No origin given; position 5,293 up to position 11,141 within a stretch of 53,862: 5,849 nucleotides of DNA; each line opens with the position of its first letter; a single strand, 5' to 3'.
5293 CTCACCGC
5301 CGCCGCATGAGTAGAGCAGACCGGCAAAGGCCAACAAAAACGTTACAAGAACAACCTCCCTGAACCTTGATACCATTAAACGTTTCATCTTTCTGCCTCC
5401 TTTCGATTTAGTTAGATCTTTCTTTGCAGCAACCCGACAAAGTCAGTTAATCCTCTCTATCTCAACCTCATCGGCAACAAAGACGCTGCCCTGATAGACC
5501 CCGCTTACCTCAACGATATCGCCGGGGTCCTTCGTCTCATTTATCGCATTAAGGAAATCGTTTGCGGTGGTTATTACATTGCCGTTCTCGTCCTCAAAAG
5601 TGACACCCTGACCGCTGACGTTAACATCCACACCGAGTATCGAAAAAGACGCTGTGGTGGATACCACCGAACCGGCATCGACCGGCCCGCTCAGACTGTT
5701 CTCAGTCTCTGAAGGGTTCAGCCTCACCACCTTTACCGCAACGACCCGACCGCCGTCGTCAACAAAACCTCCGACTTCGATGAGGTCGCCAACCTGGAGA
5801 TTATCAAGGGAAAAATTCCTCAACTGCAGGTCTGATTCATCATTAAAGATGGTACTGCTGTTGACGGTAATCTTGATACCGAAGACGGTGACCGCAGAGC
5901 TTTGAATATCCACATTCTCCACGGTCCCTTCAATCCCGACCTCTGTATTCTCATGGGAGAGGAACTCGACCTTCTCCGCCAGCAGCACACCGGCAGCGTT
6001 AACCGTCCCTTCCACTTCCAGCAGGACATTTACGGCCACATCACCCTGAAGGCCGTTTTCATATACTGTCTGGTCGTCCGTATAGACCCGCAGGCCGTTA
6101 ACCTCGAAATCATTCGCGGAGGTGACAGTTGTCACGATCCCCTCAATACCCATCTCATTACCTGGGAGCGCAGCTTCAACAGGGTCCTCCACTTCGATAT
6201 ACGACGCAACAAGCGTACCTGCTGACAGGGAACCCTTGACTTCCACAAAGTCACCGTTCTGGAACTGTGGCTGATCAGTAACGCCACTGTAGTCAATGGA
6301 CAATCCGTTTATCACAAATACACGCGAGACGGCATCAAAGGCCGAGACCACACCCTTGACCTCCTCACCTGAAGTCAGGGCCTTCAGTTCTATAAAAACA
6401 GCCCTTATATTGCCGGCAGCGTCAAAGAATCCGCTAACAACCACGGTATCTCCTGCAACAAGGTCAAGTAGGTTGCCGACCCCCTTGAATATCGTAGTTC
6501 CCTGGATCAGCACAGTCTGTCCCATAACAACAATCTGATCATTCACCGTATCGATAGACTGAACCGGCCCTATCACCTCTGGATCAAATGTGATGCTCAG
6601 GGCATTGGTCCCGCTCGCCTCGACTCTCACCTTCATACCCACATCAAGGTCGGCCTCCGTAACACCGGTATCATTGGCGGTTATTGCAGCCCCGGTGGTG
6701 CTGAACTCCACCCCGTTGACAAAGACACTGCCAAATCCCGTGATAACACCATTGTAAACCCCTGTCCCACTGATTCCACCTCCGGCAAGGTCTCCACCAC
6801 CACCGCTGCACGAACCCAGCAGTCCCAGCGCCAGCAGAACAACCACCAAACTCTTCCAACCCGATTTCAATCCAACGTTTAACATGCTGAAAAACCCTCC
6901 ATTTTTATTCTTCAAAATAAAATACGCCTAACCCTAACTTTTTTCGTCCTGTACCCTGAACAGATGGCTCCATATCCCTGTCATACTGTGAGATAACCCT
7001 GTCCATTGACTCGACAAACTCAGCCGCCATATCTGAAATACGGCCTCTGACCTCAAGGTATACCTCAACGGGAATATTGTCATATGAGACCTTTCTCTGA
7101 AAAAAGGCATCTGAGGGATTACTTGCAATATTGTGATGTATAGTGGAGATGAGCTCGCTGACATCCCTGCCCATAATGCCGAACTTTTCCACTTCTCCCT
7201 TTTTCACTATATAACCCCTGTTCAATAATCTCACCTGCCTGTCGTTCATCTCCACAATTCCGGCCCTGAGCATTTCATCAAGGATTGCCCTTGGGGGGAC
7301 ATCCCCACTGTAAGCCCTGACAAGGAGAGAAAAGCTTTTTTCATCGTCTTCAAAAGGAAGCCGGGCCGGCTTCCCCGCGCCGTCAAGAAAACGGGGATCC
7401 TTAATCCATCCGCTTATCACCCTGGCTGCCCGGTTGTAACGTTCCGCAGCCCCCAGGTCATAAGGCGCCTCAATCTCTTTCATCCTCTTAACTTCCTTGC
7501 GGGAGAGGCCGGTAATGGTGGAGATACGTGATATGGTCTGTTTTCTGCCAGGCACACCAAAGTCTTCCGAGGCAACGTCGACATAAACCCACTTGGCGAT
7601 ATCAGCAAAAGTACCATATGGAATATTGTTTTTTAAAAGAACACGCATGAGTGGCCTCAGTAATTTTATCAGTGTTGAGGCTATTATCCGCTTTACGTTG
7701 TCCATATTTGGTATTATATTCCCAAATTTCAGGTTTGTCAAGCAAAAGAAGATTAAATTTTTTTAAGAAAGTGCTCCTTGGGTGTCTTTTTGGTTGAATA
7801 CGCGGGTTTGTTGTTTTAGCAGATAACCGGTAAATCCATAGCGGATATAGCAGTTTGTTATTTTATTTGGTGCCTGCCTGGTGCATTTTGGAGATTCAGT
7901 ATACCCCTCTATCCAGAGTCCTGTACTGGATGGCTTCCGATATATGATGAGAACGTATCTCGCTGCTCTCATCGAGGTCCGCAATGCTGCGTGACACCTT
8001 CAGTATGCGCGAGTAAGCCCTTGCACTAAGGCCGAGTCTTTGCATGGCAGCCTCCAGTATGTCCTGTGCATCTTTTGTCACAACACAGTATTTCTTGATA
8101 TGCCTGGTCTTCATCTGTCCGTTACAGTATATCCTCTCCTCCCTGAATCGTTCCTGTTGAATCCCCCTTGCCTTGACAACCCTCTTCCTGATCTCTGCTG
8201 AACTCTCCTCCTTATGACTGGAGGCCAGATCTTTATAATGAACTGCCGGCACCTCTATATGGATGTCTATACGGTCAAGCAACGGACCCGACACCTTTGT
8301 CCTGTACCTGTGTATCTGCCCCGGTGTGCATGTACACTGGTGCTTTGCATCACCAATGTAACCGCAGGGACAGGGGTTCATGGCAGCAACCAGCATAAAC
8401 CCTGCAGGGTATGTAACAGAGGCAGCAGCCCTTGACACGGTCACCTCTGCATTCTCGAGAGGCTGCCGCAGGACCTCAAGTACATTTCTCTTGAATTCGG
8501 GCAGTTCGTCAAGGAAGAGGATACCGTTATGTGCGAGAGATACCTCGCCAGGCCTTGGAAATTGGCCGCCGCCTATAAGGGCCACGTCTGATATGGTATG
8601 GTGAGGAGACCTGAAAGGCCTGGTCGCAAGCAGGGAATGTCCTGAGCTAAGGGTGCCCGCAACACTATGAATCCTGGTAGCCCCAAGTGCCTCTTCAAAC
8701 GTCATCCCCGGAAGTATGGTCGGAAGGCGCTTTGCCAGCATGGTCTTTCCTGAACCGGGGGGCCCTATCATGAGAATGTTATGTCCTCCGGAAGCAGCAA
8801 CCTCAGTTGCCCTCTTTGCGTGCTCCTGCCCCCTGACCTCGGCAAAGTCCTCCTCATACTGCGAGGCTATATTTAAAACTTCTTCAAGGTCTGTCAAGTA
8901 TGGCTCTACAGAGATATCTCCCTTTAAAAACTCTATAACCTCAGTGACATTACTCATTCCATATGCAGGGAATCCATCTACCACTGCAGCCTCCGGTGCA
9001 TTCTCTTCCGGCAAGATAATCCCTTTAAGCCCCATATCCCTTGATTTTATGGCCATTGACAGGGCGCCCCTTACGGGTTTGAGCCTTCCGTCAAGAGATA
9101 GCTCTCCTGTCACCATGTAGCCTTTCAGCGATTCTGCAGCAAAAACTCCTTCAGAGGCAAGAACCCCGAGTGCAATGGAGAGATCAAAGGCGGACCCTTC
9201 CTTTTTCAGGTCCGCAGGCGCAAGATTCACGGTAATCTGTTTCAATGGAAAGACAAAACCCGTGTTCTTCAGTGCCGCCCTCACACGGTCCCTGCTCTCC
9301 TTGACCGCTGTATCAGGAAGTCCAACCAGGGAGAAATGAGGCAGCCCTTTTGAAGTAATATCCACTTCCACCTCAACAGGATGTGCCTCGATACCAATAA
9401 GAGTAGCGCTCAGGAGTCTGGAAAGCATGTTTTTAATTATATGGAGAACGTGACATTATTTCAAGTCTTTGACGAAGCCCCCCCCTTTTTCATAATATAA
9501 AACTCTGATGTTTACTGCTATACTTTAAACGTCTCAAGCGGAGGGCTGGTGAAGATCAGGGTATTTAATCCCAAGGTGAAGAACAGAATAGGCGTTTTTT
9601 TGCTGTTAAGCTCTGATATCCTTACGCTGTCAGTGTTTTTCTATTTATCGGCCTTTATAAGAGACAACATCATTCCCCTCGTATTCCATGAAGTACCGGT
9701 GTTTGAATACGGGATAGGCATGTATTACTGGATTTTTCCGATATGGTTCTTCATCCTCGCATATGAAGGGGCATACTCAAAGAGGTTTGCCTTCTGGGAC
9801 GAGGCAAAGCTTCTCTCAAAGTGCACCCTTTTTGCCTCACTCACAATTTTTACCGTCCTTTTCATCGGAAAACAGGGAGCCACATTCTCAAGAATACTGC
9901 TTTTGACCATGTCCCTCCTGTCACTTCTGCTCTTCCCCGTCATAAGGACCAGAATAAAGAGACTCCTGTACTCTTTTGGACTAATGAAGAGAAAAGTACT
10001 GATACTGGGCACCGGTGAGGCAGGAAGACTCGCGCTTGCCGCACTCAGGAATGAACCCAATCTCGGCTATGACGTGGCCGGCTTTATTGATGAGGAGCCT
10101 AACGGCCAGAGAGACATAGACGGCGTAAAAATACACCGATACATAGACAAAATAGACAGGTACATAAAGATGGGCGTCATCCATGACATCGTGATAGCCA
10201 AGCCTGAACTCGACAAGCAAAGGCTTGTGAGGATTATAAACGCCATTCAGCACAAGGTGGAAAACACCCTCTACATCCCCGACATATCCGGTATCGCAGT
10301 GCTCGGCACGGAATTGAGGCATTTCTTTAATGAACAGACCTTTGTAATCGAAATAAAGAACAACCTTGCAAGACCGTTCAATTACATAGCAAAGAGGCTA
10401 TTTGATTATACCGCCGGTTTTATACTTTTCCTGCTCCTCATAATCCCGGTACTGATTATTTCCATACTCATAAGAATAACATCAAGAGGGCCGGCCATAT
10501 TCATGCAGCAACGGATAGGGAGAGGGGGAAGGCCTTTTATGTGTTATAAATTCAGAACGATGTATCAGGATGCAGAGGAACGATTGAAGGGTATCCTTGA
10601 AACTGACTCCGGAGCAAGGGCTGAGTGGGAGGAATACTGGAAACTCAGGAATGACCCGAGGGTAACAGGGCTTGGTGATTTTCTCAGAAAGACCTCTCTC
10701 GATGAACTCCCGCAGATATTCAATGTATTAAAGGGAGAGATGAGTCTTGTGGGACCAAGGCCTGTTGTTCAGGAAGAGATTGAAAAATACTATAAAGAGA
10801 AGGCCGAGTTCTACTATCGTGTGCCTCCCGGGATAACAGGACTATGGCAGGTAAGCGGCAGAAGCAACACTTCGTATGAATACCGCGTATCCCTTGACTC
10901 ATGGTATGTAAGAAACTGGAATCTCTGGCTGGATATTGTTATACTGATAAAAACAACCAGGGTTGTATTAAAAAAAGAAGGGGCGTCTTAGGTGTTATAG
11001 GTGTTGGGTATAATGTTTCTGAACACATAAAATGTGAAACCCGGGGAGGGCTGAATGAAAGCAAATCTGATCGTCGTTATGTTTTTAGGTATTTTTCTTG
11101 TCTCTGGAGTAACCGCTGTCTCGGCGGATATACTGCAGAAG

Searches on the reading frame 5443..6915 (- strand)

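Call 24: search_protein_families(library=pfam, proteins=[window:5443-6915:-], max_evalue=0.00001)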
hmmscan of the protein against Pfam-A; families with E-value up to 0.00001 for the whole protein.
window:5443-6915:- (490 aa): 1 family
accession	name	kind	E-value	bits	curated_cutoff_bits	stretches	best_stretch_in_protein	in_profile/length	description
PF18914.6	DUF5666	-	4.1e-52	174.8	27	4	258-317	1-60/60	Domain of unknown function (DUF5666)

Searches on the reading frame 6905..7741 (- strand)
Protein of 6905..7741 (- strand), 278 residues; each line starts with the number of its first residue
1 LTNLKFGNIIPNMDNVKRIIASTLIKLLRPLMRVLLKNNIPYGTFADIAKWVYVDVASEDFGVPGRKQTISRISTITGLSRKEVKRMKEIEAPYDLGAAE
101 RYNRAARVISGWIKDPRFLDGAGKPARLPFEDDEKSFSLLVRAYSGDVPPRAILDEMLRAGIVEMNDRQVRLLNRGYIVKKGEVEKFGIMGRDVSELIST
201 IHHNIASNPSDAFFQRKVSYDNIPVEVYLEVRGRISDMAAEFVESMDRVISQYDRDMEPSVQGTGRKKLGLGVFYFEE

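Call 24: search_protein_families(library=pfam, proteins=[window:6905-7741:-], max_evalue=0.00001)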
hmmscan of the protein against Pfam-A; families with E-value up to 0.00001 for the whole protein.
window:6905-7741:- (278 aa): 1 family
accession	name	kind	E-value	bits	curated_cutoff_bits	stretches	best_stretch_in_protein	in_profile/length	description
PF20112.4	DUF6502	-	3.3e-80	269.2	27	1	20-278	4-263/268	Family of unknown function (DUF6502)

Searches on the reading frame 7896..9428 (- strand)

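Call 24: search_protein_families(library=pfam, proteins=[window:7896-9428:-], max_evalue=0.00001)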
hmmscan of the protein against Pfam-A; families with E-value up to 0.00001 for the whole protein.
window:7896-9428:- (510 aa): 5 families
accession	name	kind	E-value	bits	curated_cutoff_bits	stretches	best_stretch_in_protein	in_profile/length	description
PF01078.27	Mg_chelatase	-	3.8e-98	327.4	20.3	1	194-400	1-206/207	Magnesium chelatase, subunit ChlI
PF13541.12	ChlI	-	3.4e-46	156.5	27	1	20-143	1-121/121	Subunit ChlI of Mg-chelatase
PF13335.12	Mg_chelatase_C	-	3.4e-33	114.5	26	1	407-503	1-94/94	Magnesium chelatase, subunit ChlI C-terminal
PF07728.20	AAA_5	-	5.7e-10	39.8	22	1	217-354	1-125/139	AAA domain (dynein-related subfamily)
PF00493.29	MCM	-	2.1e-08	34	23.3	0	293-357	114-178/224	MCM P-loop domain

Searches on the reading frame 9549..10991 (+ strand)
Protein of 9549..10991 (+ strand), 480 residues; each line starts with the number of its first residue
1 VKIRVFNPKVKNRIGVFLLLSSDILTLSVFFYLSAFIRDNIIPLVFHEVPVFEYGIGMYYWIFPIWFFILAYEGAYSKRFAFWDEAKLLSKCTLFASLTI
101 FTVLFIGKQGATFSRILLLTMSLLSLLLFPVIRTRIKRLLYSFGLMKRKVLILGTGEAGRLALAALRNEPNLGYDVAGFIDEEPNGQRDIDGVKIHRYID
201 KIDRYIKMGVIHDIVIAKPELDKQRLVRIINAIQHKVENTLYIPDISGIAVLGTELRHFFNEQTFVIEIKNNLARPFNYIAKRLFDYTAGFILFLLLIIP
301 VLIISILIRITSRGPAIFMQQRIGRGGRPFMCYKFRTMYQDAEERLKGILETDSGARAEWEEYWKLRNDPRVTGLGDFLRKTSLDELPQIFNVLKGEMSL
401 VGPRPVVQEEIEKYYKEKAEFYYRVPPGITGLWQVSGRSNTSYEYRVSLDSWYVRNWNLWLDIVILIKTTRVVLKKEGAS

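Call 24: search_protein_families(library=pfam, proteins=[window:9549-10991:+], max_evalue=0.00001)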
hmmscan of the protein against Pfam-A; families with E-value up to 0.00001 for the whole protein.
window:9549-10991:+ (480 aa): 2 families
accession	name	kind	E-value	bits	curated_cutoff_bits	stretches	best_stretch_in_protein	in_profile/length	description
PF02397.22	Bac_transf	-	2.3e-67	226.4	27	1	282-475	1-179/179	Bacterial sugar transferase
PF13727.12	CoA_binding_3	-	1.9e-12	48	25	1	89-244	21-175/175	CoA-binding domain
